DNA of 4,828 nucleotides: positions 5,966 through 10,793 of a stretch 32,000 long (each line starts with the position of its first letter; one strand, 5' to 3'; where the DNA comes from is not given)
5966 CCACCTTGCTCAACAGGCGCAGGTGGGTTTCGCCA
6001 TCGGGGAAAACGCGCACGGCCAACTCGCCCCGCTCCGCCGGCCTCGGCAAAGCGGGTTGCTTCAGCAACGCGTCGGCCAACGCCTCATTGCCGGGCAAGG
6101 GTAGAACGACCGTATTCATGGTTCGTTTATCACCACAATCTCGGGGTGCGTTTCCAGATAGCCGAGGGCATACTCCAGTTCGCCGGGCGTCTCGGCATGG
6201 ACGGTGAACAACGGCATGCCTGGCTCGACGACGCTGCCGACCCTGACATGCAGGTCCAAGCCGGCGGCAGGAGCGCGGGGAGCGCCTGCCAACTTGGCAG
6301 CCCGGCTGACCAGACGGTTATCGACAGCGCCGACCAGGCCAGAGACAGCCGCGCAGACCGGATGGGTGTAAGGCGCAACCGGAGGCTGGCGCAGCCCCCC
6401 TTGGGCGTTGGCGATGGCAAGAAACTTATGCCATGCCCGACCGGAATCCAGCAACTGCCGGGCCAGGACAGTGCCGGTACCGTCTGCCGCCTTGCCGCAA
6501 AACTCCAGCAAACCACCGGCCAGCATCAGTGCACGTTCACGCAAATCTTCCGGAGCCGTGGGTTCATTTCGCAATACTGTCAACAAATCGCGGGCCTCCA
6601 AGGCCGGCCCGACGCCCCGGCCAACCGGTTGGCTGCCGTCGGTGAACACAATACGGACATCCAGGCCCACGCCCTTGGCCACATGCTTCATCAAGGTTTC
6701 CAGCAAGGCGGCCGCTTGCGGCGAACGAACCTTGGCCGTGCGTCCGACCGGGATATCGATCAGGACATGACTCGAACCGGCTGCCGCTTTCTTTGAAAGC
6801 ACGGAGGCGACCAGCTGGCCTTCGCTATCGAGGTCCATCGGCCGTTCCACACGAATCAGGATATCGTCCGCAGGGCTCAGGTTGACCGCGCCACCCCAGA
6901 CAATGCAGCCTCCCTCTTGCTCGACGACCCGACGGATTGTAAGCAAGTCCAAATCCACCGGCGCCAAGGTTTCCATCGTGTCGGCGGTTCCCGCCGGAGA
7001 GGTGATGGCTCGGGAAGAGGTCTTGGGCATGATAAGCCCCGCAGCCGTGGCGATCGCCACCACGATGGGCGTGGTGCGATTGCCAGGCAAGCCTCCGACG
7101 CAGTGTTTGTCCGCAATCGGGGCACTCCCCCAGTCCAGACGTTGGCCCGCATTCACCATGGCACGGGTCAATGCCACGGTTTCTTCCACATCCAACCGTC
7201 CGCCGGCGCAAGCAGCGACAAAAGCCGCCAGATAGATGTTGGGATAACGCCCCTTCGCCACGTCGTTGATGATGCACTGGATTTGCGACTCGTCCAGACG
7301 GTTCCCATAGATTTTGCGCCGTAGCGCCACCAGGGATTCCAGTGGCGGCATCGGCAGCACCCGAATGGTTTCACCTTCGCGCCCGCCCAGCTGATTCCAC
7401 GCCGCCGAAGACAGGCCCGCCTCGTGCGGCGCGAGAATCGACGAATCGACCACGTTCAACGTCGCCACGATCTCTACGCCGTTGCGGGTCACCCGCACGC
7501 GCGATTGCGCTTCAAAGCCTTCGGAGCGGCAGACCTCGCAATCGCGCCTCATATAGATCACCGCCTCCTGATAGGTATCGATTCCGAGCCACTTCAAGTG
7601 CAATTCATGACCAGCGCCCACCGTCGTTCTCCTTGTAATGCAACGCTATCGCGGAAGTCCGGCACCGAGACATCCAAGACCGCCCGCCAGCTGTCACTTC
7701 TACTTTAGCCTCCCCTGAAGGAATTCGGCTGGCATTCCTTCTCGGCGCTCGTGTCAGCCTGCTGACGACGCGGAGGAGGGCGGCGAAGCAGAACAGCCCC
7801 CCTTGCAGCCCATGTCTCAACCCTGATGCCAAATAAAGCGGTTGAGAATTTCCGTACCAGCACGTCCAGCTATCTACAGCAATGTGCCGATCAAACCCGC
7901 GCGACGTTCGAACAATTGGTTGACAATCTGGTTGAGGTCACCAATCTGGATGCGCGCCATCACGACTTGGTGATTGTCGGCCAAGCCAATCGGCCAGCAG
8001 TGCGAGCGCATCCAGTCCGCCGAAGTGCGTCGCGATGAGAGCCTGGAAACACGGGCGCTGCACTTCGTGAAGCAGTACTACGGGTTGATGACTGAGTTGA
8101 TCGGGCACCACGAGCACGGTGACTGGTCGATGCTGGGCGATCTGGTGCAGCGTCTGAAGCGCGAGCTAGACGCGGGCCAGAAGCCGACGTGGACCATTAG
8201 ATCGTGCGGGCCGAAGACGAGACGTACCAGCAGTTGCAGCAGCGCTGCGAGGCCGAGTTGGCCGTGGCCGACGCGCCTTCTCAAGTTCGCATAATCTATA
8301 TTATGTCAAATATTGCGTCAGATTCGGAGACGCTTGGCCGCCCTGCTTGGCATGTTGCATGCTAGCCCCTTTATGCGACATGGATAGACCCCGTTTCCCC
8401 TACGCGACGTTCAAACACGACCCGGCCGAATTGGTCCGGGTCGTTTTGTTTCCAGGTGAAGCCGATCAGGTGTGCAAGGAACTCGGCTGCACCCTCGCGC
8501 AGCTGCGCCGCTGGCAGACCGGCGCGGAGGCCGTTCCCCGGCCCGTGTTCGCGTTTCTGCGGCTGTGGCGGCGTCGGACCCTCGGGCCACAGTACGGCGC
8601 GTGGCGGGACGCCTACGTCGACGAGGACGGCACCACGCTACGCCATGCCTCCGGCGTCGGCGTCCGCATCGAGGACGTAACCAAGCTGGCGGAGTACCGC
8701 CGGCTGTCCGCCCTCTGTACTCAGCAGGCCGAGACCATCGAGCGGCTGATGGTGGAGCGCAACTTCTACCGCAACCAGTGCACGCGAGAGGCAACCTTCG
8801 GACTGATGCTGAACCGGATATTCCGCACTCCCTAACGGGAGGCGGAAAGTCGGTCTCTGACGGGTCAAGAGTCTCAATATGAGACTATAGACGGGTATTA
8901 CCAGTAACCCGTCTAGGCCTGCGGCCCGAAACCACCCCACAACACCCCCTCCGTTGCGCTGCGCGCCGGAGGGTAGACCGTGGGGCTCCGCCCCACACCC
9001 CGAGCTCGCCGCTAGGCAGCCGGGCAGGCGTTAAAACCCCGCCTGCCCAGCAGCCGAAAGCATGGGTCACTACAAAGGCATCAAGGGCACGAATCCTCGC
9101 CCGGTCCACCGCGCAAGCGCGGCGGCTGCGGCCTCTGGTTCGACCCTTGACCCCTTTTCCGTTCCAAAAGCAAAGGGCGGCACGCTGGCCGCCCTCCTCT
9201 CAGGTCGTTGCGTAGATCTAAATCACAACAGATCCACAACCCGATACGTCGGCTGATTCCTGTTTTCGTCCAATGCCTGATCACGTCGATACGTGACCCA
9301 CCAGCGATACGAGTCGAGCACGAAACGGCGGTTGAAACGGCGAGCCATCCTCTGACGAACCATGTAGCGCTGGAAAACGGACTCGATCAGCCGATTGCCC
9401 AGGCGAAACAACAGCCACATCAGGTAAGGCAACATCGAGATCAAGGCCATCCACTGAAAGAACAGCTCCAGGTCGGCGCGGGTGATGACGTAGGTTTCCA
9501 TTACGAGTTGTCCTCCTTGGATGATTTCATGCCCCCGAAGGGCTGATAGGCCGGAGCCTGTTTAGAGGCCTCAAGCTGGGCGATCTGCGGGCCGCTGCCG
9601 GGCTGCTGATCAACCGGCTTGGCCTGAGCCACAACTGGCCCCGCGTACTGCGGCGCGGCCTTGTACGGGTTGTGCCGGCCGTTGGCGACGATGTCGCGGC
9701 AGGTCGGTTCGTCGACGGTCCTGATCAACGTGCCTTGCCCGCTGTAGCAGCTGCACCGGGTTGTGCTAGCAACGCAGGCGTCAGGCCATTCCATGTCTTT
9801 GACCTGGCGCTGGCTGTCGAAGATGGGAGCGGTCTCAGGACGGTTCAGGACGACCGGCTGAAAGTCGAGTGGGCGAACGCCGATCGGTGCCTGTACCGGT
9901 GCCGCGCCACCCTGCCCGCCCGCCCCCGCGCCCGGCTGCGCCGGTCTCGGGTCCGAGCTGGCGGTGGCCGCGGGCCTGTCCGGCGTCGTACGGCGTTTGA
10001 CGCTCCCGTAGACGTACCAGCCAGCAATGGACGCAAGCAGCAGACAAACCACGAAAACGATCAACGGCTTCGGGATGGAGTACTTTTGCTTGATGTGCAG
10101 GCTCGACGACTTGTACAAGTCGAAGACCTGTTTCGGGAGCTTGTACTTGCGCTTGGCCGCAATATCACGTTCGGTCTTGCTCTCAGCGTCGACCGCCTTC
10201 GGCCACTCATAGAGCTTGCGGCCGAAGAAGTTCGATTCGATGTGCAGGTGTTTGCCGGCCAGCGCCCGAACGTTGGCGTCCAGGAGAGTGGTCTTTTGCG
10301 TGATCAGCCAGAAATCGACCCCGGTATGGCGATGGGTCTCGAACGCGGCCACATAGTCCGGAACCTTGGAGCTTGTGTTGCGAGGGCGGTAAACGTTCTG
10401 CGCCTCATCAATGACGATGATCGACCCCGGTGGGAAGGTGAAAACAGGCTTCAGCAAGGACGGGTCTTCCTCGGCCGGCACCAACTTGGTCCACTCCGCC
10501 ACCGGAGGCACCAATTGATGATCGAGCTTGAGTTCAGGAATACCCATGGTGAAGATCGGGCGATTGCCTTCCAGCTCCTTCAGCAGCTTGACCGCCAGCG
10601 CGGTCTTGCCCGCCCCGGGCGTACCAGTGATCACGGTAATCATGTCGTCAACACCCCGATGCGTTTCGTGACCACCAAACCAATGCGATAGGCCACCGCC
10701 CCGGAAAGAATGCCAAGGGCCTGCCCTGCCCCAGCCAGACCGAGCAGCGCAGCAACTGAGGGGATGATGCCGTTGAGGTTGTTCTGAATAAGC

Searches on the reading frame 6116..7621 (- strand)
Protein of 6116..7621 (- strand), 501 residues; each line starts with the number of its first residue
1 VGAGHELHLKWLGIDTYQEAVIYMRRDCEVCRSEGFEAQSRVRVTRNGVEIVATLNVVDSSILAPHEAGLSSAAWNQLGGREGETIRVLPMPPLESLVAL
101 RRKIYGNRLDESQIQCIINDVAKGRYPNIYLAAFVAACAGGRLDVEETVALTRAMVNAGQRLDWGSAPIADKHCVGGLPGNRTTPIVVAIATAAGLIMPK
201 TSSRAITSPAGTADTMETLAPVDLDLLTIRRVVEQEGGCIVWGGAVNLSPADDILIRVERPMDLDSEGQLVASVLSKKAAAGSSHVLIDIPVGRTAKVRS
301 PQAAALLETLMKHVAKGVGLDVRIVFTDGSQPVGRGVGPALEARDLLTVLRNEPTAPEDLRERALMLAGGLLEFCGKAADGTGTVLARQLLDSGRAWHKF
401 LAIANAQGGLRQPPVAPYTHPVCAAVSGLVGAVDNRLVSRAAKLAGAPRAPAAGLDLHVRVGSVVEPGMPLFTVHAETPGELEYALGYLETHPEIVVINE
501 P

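Call 54: search_protein_families(library=pfam, proteins=[window:6116-7621:-], max_evalue=0.00001)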
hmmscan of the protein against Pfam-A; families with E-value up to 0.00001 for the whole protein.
window:6116-7621:- (501 aa): 3 families
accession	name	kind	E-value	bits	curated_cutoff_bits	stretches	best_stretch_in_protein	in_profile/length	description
PF00591.27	Glycos_transf_3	-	7.6e-12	45.8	27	1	168-396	3-252/253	Glycosyl transferase family, a/b domain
PF02885.22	Glycos_trans_3N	-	1.7e-10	40.9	26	1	99-159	3-63/63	Glycosyl transferase family, helical bundle domain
PF07831.19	PYNP_C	-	5.1e-07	29.7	27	1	430-488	2-67/75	Pyrimidine nucleoside phosphorylase C-terminal domain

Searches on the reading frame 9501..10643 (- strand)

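Call 54: search_protein_families(library=pfam, proteins=[window:9501-10643:-], max_evalue=0.00001)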
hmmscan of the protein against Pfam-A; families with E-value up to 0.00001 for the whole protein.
window:9501-10643:- (380 aa): 1 family
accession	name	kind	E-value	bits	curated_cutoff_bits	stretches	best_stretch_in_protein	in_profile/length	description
PF05707.18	Zot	-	3.8e-21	75.9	20.3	1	1-182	1-195/197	Zonular occludens toxin (Zot)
